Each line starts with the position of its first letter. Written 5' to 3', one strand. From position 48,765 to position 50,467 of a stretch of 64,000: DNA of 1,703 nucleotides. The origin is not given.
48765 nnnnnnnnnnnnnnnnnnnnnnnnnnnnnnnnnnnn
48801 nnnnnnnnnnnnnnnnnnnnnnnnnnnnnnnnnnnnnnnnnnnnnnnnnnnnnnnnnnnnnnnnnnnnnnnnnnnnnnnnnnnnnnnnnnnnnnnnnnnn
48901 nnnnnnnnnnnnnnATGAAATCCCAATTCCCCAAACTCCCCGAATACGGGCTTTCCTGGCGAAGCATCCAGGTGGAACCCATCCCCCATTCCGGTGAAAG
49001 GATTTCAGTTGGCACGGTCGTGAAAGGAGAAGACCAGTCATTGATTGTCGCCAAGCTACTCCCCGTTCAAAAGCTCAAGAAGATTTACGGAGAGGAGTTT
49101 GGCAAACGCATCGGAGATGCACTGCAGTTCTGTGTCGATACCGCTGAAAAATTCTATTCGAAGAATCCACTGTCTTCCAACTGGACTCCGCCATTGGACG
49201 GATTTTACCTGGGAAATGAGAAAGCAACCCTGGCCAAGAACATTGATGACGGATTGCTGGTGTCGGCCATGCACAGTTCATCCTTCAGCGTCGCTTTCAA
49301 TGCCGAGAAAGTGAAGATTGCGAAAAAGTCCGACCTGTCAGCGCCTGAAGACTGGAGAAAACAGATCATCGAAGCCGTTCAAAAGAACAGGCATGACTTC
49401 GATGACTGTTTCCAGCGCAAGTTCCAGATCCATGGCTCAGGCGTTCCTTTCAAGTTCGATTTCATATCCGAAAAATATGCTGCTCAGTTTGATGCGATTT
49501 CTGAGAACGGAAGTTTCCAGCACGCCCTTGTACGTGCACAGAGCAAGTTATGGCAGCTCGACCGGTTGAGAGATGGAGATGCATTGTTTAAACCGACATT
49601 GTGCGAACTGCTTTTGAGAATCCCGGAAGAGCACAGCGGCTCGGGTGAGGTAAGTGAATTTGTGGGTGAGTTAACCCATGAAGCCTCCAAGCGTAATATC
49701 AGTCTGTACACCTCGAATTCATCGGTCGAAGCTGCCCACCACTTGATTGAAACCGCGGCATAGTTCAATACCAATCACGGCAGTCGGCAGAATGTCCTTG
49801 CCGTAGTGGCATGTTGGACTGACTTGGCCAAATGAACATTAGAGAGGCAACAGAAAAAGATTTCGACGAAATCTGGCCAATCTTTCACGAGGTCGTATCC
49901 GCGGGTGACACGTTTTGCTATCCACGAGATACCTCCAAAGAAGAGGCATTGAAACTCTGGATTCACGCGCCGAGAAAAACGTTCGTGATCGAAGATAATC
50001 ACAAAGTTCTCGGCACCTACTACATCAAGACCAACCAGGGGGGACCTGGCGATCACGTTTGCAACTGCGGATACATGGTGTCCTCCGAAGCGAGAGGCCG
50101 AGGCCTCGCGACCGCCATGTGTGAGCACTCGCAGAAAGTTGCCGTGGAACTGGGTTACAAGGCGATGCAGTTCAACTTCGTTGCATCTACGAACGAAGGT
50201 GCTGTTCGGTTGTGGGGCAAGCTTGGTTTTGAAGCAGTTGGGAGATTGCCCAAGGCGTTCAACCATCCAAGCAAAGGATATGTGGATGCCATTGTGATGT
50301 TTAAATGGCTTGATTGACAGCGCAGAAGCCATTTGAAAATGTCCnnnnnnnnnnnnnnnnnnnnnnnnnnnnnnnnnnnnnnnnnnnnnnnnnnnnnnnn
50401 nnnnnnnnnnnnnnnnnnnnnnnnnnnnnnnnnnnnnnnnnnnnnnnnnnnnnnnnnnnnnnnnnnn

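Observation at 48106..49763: Low-GC two-gene operon encoding an atypical kinase-like protein and an unknown partner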

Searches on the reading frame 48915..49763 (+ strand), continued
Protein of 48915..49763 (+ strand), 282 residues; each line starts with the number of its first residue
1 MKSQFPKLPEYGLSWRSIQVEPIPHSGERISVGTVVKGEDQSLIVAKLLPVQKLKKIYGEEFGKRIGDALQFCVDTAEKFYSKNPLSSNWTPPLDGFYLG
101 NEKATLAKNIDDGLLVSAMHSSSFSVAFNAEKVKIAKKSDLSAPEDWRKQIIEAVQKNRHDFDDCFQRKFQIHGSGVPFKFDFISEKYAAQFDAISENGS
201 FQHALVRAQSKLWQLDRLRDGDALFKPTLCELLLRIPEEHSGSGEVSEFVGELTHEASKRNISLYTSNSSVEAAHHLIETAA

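Call 55: search_protein_representatives(alignment_id=A1)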
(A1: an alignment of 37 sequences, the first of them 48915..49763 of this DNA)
Query: 37 sequences, 284 profile positions. Proteins with E-value up to 0.001 (for the whole library): 611; up to 1e-10: 401; up to 1e-30: 73. The best 150 are listed.
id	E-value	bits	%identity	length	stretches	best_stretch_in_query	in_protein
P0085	8.3e-134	461.6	-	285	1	1-284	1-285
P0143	6.0e-120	416.2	-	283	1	3-284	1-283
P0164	4.2e-115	400.3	-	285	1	1-283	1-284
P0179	3.2e-104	364.6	-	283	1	1-284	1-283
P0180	9.2e-98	343.4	-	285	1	1-284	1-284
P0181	2.9e-95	335.2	-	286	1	1-284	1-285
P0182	1.2e-92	326.5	-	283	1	1-280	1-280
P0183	2.4e-91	322.3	-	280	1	4-284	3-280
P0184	1.2e-89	316.7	-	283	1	1-284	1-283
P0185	2.7e-66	240.1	-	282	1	4-284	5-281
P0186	7.2e-61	222.3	-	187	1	40-207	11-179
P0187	2.7e-56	207.3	-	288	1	2-283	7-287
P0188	1.3e-55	205.0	-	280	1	3-284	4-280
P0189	4.3e-54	200.1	-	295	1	7-284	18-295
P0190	1.6e-51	191.7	-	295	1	2-284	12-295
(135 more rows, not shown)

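Call 57: search_protein_families(library=pfam, alignment_id=A3, max_evalue=1)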
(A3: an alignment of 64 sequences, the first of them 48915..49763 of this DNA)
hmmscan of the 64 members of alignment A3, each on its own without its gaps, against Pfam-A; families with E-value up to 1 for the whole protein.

A. member 1, window:48915-49763:+ (282 aa): 0 families

B. families by the number of members that match (of 64 scanned): 26 families (the first 25 are shown)
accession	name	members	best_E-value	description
PF12244.13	DUF3606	1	3.2e-15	Protein of unknown function (DUF3606)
PF18575.6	HAMP_N3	1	0.008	HAMP N-terminal domain 3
PF13084.11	DUF3943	1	0.011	Domain of unknown function (DUF3943)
PF15364.11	PAXIP1_C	1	0.012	PAXIP1-associated-protein-1 C term PTIP binding protein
PF03695.18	UPF0149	1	0.042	Uncharacterised protein family (UPF0149)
PF19553.4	DUF6076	1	0.06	Family of unknown function (DUF6076)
PF08481.16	GBS_Bsp-like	1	0.064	GBS Bsp-like repeat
PF02465.23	FliD_N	1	0.075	Flagellar hook-associated protein 2 N-terminus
PF14744.11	WASH-7_mid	1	0.085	WASH complex subunit 7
PF01810.24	LysE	1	0.088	LysE type translocator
PF11342.13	DUF3144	1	0.091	Protein of unknown function (DUF3144)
PF25246.1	Nodulin_N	1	0.12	Nodulin N-terminal domain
PF14163.11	SieB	1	0.12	Super-infection exclusion protein B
PF19657.4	DUF6160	1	0.12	Family of unknown function (DUF6160)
PF19764.4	DUF6251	1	0.12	Family of unknown function (DUF6251)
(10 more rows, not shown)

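Call 58: search_protein_families(library=padloc, alignment_id=A3, max_evalue=1)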
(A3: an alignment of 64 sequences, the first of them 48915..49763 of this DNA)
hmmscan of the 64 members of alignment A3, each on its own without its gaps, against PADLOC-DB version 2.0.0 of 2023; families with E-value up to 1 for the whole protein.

A. member 1, window:48915-49763:+ (282 aa): 0 families

B. families by the number of members that match (of 64 scanned): 12 families
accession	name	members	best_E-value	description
PDLC03491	REase_II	2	0.028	Type II restriction enzyme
PDLC04346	PDC-M03B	1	7.2e-05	-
PDLC00794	Cyclase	1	0.0061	oligonucleotide-cyclase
PDLC00554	JetC2|JetC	1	0.012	DUF3584 domain; MukB-like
PDLC02990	DarG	1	0.021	-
PDLC04861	PDC-S05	1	0.023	-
PDLC04985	PDC-S27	1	0.024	-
PDLC01439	typeIV_DinG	1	0.025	CAS-IV-A; associated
PDLC04632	PDC-M40C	1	0.03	-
PDLC04883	PDC-S05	1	0.036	-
PDLC04884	PDC-S05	1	0.037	-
PDLC03647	REase_III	1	0.046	Type III restriction enzyme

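Call 73: fold_search(model_id=the predicted structure, library=viral)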
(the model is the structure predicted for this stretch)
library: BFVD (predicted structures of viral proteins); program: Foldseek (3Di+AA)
matches with E <= 10: 784; with E <= 0.001: 2
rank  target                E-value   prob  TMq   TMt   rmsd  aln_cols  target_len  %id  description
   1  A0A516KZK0            3.8e-17  1.00  0.45  0.44  18.7       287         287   22  (no name in the UniProt tables at hand)
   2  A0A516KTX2            7.3e-07  1.00  0.33  0.35  19.2       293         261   13  (no name in the UniProt tables at hand)
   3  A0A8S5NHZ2            1.2e-03  0.99  0.37  0.40  13.4       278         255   15  DUF1828 domain-containing protein [Siphoviridae sp. ctRg81]
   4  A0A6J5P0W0            5.0e-03  0.75  0.29  0.31  14.3       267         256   14  HTH_XRE domain containing protein [uncultured Caudovirales phage]
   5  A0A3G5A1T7            5.4e-03  1.00  0.35  0.51   5.1       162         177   12  Uncharacterized protein [Gaeavirus sp.]
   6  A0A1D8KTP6            6.4e-03  0.99  0.30  0.42   6.3       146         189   13  Restriction endonuclease [Synechococcus phage S-CAM7]
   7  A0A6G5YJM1            6.4e-03  0.99  0.29  0.39   5.7       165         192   14  (no name in the UniProt tables at hand)
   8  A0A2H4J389            9.3e-03  0.99  0.31  0.24   4.6       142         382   14  Type VII secretion protein [uncultured Caudovirales phage]
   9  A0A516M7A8            1.5e-02  0.94  0.30  0.44   5.8       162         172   12  (no name in the UniProt tables at hand)
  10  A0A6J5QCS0            1.6e-02  0.21  0.19  0.18  20.2       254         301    9  PD-(D/E)XK nuclease superfamily [uncultured Caudovirales phage]
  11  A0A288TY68            2.2e-02  0.28  0.22  0.15  17.4       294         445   12  Homing endonuclease [Enterococcus phage EFP01]
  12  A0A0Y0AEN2            2.5e-02  0.21  0.20  0.19  19.5       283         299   11  Homing endonuclease [Bacillus phage Eldridge]
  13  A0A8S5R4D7            3.8e-02  0.30  0.20  0.23   9.6       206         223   12  Uncharacterized protein [Podoviridae sp. ct8nN1]
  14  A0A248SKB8            5.8e-02  0.80  0.28  0.45  18.6       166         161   11  (no name in the UniProt tables at hand)
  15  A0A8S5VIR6            6.1e-02  0.11  0.19  0.20  24.8       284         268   12  (no name in the UniProt tables at hand)
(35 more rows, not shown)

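Call 82: find_related_loci(query=A1, collection=viral_contigs, flank=6000)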
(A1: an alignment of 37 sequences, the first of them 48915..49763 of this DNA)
Query A1 (282 aa) in viral_contigs; peptide patterns used: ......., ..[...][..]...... (x = any residue, [..] = any of these).
151 stretches matched a pattern; 5 encode a relative of the query (tblastn E <= 1e-3); 5 distinct loci.
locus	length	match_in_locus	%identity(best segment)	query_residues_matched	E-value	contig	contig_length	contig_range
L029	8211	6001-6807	25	2-279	1e-14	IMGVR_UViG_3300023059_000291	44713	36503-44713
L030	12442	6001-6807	23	2-279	3e-13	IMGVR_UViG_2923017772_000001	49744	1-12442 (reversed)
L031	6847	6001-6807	23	2-279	5e-13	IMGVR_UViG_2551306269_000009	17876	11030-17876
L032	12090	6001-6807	23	2-279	5e-13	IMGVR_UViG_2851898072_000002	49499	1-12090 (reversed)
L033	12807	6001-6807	24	2-279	4e-14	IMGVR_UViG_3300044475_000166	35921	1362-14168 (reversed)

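Call 95: search_protein_families(library=padloc, alignment_id=A6, max_evalue=0.001)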
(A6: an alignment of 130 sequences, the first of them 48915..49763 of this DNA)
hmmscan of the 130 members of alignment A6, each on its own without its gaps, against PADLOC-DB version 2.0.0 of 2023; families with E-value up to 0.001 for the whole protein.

A. member 1, window:48915-49763:+ (282 aa): 0 families

B. families by the number of members that match (of 130 scanned): 1 family
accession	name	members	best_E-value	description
PDLC04346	PDC-M03B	1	7.2e-05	-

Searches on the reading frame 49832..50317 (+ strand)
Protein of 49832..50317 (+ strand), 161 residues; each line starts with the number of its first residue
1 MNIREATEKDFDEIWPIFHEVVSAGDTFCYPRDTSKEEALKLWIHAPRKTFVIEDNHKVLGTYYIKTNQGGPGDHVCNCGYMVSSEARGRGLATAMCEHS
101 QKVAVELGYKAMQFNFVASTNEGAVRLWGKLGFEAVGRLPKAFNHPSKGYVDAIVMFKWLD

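Call 75: search_protein_families(library=pfam, proteins=[window:49832-50317:+], max_evalue=0.001)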
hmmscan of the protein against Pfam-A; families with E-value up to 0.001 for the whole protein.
window:49832-50317:+ (161 aa): 6 families
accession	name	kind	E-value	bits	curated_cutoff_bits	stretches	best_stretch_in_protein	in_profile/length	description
PF00583.31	Acetyltransf_1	-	4.5e-15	56.4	20.7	1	29-133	15-116/116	Acetyltransferase (GNAT) family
PF13302.13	Acetyltransf_3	-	8.3e-09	36.7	25.4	1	3-134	4-138/138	Acetyltransferase (GNAT) domain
PF13508.13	Acetyltransf_7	-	1.3e-08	35.6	27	1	49-134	4-83/84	Acetyltransferase (GNAT) domain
PF13673.13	Acetyltransf_10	-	6.6e-07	29.8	23.6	1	37-138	19-112/128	Acetyltransferase (GNAT) domain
PF13420.13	Acetyltransf_4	-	9.6e-06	26.1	24.3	1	3-144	1-145/155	Acetyltransferase (GNAT) domain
PF13527.13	Acetyltransf_9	-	0.00053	20.4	25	0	2-102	1-99/127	Acetyltransferase (GNAT) domain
